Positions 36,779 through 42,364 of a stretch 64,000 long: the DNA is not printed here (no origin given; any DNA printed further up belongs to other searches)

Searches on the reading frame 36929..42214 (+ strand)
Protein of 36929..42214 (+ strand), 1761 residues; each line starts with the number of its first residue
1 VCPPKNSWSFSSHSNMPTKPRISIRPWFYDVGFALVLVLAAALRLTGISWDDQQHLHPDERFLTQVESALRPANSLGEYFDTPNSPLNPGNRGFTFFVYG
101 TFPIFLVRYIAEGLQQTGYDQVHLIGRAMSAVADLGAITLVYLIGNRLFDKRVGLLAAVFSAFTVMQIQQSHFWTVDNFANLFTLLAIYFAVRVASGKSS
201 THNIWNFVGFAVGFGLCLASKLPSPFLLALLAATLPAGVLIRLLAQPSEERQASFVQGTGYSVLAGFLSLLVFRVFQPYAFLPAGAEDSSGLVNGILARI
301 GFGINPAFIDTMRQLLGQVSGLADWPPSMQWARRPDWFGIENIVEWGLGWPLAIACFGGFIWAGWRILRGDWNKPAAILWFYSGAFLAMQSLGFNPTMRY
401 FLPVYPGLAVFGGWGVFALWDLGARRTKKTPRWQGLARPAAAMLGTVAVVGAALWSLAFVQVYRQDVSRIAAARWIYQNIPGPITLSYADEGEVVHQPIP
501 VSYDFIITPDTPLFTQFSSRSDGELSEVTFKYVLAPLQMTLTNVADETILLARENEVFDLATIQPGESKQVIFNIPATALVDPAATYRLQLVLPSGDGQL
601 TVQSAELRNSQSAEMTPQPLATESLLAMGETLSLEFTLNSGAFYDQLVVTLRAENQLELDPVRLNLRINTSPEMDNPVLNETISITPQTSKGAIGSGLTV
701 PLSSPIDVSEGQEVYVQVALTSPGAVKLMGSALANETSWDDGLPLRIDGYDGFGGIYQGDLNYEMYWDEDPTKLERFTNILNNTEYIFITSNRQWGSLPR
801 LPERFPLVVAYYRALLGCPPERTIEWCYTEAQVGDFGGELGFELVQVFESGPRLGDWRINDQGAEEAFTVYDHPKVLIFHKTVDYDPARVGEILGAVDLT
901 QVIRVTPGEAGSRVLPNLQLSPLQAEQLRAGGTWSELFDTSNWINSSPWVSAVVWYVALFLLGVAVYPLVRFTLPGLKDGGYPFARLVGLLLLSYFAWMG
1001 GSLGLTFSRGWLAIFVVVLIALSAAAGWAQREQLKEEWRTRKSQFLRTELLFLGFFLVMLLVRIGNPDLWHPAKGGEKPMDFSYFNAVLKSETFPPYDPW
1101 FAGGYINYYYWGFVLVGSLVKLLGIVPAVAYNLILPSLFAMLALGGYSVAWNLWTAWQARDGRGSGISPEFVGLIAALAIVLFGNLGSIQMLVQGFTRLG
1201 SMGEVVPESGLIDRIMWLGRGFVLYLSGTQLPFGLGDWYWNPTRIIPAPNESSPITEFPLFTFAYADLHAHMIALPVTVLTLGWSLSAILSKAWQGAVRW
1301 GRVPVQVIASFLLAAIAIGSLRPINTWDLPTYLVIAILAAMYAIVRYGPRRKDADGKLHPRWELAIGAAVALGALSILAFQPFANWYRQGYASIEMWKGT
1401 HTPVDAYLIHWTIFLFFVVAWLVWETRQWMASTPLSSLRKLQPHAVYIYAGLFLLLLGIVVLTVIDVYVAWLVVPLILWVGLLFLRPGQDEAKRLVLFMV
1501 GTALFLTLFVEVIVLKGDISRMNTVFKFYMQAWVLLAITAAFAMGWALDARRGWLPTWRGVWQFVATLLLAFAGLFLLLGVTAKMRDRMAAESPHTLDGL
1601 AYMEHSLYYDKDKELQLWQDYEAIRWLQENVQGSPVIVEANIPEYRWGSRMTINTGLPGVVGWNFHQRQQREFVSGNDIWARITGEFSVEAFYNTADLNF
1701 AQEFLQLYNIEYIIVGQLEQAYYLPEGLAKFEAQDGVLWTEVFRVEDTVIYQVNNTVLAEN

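Call 64: search_protein_families(library=pfam, proteins=[window:36929-42214:+], max_evalue=0.00001)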
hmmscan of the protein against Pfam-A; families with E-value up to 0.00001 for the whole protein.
window:36929-42214:+ (1761 aa): 2 families
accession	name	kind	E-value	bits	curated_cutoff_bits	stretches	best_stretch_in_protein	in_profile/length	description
PF10060.15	DUF2298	-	1.1e-123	414.3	27.8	1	992-1536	1-488/488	Uncharacterized membrane protein (DUF2298)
PF13231.12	PMT_2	-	5.4e-09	36.9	26.1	1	127-226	25-120/160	Dolichyl-phosphate-mannose-protein mannosyltransferase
